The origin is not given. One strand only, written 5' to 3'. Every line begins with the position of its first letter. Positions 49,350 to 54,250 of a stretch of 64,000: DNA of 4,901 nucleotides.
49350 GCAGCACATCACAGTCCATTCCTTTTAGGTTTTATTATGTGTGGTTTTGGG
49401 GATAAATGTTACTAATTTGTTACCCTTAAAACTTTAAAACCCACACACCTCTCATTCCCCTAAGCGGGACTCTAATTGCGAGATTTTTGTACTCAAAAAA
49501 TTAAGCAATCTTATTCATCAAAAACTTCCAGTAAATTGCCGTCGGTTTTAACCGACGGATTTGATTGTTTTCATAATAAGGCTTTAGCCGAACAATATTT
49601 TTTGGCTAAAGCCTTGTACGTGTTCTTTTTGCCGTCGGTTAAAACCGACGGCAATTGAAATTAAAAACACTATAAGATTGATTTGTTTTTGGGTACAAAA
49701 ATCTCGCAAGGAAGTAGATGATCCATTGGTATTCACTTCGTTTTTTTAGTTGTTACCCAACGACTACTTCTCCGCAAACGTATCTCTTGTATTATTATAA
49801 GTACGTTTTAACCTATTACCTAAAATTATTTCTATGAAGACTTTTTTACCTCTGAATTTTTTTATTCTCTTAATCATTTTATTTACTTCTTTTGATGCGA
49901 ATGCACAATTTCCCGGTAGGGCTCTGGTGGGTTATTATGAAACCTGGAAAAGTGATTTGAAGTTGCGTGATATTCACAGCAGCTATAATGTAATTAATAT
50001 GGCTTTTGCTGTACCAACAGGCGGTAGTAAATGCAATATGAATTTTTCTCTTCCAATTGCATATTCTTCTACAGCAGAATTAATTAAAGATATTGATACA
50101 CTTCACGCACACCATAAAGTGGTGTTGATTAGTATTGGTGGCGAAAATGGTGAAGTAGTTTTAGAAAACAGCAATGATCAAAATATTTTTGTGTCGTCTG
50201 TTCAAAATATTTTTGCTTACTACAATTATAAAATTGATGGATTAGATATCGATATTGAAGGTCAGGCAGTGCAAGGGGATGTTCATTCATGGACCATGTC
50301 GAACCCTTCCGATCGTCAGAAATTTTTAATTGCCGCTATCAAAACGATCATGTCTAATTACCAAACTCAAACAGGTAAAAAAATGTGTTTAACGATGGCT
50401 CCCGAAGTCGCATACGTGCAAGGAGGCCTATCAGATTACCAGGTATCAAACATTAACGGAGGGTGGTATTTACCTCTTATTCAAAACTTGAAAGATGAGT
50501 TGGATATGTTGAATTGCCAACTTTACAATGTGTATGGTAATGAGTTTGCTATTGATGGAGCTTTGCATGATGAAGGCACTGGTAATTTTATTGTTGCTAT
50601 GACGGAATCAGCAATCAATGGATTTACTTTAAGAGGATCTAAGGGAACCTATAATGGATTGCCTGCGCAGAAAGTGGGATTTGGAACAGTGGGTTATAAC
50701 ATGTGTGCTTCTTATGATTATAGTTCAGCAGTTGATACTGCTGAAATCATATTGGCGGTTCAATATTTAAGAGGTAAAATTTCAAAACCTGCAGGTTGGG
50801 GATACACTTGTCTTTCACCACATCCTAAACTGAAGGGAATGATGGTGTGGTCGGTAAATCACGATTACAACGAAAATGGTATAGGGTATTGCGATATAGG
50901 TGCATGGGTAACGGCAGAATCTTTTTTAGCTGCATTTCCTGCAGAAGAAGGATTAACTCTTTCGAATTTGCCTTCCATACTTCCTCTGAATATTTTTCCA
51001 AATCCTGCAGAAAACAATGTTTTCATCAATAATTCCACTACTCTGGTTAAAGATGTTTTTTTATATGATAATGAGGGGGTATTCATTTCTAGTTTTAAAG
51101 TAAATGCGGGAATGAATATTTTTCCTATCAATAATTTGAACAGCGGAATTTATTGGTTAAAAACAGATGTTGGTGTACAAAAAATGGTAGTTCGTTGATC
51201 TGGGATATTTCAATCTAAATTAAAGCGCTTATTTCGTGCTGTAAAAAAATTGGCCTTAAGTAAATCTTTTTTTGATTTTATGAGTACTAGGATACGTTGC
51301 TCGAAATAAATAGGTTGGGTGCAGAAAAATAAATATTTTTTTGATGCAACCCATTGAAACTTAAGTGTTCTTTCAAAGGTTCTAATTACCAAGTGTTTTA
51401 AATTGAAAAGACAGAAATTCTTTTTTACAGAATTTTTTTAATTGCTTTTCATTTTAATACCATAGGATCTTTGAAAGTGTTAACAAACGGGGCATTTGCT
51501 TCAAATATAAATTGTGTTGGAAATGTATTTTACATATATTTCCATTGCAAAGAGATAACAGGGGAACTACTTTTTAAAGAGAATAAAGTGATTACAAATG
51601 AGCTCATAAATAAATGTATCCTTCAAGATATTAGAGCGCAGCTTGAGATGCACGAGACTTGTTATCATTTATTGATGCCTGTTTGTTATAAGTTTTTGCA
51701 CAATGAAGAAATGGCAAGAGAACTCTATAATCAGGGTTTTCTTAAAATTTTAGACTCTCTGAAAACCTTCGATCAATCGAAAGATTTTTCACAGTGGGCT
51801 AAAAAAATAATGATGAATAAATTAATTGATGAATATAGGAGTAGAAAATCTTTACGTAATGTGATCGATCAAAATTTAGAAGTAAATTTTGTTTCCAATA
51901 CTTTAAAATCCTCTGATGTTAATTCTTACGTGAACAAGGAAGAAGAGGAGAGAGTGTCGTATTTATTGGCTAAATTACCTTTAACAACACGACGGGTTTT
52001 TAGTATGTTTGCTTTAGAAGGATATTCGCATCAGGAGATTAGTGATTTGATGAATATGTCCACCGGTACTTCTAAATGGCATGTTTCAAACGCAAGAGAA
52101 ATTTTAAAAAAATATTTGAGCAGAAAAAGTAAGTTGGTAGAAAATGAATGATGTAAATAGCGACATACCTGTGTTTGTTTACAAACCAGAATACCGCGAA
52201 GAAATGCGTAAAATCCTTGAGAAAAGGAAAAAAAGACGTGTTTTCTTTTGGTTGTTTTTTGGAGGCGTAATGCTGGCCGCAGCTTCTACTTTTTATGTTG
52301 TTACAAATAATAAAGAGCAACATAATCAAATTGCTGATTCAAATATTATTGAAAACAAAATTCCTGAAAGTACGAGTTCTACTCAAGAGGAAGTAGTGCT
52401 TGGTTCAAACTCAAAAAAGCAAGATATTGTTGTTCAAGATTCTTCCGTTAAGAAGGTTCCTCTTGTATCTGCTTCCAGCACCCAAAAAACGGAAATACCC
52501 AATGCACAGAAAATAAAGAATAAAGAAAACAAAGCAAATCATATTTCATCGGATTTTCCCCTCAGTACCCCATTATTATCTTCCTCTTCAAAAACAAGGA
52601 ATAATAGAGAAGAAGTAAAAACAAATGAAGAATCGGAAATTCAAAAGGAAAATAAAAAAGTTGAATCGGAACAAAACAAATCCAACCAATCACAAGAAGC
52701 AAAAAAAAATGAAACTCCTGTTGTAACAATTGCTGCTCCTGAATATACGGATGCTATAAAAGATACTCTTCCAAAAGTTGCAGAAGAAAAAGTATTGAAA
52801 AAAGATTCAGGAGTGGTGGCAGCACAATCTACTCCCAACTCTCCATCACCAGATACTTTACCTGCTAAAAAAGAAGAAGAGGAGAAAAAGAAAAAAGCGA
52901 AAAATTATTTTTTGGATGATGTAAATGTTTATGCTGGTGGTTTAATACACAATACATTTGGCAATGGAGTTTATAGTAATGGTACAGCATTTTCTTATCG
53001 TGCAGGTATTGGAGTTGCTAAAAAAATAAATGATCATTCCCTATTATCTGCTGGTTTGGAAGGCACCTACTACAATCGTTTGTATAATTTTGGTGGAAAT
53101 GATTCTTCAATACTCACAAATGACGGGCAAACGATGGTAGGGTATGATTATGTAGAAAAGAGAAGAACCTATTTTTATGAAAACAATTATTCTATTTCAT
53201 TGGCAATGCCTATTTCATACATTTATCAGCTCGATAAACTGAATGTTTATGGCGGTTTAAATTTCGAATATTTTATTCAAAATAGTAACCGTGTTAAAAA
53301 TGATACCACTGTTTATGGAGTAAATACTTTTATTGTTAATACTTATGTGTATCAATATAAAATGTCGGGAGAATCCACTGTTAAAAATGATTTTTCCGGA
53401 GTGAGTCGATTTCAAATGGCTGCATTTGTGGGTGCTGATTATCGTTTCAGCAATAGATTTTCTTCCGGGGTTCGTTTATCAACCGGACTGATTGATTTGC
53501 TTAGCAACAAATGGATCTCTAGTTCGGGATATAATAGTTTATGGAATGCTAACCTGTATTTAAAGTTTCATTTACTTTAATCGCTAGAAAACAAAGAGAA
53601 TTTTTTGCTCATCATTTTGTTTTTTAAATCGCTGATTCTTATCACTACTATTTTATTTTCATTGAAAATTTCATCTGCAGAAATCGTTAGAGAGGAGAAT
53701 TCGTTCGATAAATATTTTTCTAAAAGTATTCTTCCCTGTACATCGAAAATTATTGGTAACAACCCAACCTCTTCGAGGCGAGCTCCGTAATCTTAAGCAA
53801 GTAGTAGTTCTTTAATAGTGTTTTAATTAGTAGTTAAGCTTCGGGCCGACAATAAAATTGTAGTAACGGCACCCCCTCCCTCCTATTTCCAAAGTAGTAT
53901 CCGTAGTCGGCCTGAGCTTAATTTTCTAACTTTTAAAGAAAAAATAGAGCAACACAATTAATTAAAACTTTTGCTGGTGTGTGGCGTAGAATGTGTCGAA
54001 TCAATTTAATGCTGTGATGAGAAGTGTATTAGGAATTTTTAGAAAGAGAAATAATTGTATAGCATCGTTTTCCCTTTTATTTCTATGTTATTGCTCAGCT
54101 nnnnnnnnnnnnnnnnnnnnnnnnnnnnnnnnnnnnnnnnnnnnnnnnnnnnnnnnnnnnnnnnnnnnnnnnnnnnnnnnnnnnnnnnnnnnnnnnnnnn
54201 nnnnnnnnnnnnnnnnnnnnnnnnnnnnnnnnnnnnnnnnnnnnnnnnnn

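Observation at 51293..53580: Second sigma/anti-sigma-like module is paralogous but lacks an obvious autoregulatory motif, and has a reversed orphan ECF motif upstream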

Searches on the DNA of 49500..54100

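Call 39: search_rna_families(source=window, start=49500, end=54100, threshold=evalue, max_evalue=1)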
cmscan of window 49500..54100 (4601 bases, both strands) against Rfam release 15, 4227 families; matches with E-value up to 1: 2.
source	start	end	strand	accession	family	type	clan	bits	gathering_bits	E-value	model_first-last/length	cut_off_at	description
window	53318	53409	-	RF01848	ACEA_U3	Gene; snRNA; snoRNA; CD-box;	CL00100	23.5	55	0.13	1-209/209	no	ACEA small nucleolar RNA U3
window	52964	53042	-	RF01167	sn2429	Gene; snRNA; snoRNA; CD-box;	-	22.2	50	0.48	1-77/77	no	Small nucleolar RNA sn2429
